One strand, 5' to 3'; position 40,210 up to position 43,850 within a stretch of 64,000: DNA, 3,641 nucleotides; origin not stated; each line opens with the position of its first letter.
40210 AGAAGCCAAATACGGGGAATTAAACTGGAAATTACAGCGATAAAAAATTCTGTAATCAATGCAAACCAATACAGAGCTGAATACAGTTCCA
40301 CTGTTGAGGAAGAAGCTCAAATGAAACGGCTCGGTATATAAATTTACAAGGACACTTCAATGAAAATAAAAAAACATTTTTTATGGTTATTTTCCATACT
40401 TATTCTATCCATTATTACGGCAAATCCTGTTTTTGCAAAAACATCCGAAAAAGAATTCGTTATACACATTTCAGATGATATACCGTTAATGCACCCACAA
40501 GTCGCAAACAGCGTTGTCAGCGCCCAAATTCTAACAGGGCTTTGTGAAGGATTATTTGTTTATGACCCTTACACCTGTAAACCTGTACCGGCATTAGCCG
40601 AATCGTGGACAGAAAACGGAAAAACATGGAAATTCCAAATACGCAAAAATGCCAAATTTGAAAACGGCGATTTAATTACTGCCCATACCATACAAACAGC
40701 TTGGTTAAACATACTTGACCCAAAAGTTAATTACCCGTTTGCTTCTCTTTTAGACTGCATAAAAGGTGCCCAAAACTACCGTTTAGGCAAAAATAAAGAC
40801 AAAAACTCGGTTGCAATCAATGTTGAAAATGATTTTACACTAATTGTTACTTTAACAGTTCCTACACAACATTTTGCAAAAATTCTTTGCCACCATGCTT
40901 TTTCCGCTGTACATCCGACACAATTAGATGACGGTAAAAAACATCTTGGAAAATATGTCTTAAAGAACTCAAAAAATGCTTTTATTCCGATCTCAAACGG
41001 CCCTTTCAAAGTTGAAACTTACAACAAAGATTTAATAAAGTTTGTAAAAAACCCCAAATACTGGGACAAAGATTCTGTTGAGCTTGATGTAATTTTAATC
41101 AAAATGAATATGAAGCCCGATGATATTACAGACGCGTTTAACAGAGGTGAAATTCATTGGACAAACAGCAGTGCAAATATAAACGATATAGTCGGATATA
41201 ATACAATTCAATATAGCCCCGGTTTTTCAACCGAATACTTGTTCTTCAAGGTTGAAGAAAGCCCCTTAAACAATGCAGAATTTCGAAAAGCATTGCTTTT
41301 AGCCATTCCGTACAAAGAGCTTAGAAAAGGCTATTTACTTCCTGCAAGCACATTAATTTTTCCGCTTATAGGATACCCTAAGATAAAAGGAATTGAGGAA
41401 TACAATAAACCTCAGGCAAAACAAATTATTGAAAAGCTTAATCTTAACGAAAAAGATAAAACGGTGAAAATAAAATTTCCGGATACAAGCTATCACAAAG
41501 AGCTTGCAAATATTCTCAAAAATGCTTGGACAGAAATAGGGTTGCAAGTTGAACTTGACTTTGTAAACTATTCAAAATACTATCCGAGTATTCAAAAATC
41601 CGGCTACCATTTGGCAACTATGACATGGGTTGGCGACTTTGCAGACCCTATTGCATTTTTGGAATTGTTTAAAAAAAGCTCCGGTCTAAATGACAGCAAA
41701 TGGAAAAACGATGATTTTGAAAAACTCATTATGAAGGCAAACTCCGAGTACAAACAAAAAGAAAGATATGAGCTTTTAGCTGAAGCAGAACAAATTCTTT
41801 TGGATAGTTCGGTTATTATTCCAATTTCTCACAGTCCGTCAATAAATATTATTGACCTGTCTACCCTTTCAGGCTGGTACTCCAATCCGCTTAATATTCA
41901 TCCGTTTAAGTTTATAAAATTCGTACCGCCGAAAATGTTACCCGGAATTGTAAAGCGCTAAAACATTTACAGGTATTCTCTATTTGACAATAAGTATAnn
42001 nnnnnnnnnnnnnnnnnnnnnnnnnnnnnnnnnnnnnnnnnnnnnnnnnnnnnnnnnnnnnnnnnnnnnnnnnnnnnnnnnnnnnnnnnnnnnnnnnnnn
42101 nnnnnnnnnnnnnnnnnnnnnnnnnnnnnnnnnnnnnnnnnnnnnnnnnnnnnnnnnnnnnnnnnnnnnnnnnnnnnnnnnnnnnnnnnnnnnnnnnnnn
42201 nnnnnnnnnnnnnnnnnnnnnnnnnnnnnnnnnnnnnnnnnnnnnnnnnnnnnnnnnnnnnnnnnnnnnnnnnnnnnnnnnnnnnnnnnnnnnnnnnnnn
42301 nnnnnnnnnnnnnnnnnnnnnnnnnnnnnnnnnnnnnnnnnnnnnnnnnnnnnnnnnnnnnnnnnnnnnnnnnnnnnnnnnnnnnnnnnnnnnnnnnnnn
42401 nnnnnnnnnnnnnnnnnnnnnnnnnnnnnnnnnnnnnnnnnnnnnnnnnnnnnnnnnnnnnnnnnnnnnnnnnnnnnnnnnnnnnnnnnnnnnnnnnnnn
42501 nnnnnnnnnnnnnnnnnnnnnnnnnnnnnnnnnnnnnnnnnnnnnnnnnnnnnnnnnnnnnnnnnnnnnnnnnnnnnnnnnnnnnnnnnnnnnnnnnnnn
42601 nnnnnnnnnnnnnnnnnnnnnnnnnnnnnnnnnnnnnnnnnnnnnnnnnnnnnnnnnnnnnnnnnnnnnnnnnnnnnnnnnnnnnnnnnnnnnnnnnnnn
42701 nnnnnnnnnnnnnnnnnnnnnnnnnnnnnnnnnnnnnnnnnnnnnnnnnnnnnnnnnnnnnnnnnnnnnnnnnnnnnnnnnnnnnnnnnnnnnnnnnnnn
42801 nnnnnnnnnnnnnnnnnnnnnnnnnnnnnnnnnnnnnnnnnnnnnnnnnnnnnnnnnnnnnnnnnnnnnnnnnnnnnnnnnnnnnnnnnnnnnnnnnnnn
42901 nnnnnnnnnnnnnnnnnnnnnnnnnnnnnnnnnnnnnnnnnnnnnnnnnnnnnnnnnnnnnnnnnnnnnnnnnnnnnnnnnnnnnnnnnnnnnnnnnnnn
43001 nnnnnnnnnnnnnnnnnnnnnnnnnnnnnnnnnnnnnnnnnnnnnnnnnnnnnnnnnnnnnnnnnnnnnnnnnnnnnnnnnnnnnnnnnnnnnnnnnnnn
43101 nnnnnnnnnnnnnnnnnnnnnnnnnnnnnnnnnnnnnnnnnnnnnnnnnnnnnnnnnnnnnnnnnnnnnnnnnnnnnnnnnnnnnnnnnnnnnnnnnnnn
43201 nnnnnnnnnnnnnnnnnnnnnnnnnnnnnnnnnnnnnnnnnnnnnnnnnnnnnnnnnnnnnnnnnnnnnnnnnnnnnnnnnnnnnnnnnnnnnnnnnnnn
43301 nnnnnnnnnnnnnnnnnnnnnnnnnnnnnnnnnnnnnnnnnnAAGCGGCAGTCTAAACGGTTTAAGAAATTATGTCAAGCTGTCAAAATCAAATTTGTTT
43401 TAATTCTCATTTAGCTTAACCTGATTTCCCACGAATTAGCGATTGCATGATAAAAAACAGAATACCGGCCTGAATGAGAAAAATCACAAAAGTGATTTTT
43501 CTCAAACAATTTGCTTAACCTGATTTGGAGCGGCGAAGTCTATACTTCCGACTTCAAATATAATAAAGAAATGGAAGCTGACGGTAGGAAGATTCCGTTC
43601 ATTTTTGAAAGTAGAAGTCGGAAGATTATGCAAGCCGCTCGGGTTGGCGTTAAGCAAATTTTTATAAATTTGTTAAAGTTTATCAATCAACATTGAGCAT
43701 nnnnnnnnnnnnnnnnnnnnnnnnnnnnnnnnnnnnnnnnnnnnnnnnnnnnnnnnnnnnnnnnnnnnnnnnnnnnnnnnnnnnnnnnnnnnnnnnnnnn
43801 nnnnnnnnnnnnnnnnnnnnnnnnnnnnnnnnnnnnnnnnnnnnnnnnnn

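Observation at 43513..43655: Fine structure of the family A core: strand-specific wobble pairs, a covarying pair beside a bulged base, and two subfamilies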

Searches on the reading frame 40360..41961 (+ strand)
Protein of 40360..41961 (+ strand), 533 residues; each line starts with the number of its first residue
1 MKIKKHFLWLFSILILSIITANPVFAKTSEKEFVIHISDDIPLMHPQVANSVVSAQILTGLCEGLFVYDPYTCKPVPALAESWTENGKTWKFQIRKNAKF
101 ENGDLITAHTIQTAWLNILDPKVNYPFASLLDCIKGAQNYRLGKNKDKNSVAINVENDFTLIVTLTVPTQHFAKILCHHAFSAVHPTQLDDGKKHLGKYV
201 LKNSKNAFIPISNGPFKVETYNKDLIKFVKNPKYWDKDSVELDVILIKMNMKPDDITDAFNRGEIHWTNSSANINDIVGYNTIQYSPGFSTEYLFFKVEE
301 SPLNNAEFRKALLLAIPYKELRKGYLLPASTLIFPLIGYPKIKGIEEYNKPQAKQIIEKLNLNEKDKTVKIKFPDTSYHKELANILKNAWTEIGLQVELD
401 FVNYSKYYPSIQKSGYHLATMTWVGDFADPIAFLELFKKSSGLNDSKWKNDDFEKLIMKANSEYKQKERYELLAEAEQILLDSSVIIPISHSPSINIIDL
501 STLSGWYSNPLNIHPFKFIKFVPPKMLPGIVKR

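Call 52: search_protein_families(library=pfam, proteins=[window:40360-41961:+])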
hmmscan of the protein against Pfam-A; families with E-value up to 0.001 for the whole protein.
window:40360-41961:+ (533 aa): 1 family
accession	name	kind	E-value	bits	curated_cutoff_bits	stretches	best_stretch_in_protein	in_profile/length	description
PF00496.27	SBP_bac_5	-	8e-63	213.2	32.4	1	74-442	1-365/368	Bacterial extracellular solute-binding proteins, family 5 Middle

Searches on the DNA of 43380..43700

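Call 11: search_rna_families(source=window, start=43380, end=43700, threshold=evalue, max_evalue=10, show_alignments=2)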
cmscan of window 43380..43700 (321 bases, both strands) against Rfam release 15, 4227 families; matches with E-value up to 10: 7.
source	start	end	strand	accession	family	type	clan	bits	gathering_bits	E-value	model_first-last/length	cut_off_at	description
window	43562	43611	+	RF02441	SpF61_sRNA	Gene; sRNA;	-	18.4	60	2.3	1-58/58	no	Streptococcus sRNA SpF61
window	43480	43497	-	RF01328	CRISPR-DR17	Gene; CRISPR;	CL00014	17.3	42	1.4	7-24/25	no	CRISPR RNA direct repeat element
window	43469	43525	+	RF00287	SNORD44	Gene; snRNA; snoRNA; CD-box;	CL00060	15.2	40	1.4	1-61/61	no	Small nucleolar RNA SNORD44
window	43508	43591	-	RF01886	HSR-omega_2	Gene; lncRNA;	-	14.9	55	1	1-87/87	no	Heat shock gene hsromega conserved region 2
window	43467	43520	+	RF02413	snoR145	Gene; snRNA; snoRNA; HACA-box;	-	14.7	57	5.5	8-68/147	no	Small nucleolar RNA snoR145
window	43469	43510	-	RF00979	mir-553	Gene; miRNA;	-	14.4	82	8.2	1-62/62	no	mir-553 microRNA precursor family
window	43534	43577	+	RF01078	PK-PYVV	Cis-reg;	-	13.7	65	6.3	1-58/58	no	3'-terminal pseudoknot in PYVV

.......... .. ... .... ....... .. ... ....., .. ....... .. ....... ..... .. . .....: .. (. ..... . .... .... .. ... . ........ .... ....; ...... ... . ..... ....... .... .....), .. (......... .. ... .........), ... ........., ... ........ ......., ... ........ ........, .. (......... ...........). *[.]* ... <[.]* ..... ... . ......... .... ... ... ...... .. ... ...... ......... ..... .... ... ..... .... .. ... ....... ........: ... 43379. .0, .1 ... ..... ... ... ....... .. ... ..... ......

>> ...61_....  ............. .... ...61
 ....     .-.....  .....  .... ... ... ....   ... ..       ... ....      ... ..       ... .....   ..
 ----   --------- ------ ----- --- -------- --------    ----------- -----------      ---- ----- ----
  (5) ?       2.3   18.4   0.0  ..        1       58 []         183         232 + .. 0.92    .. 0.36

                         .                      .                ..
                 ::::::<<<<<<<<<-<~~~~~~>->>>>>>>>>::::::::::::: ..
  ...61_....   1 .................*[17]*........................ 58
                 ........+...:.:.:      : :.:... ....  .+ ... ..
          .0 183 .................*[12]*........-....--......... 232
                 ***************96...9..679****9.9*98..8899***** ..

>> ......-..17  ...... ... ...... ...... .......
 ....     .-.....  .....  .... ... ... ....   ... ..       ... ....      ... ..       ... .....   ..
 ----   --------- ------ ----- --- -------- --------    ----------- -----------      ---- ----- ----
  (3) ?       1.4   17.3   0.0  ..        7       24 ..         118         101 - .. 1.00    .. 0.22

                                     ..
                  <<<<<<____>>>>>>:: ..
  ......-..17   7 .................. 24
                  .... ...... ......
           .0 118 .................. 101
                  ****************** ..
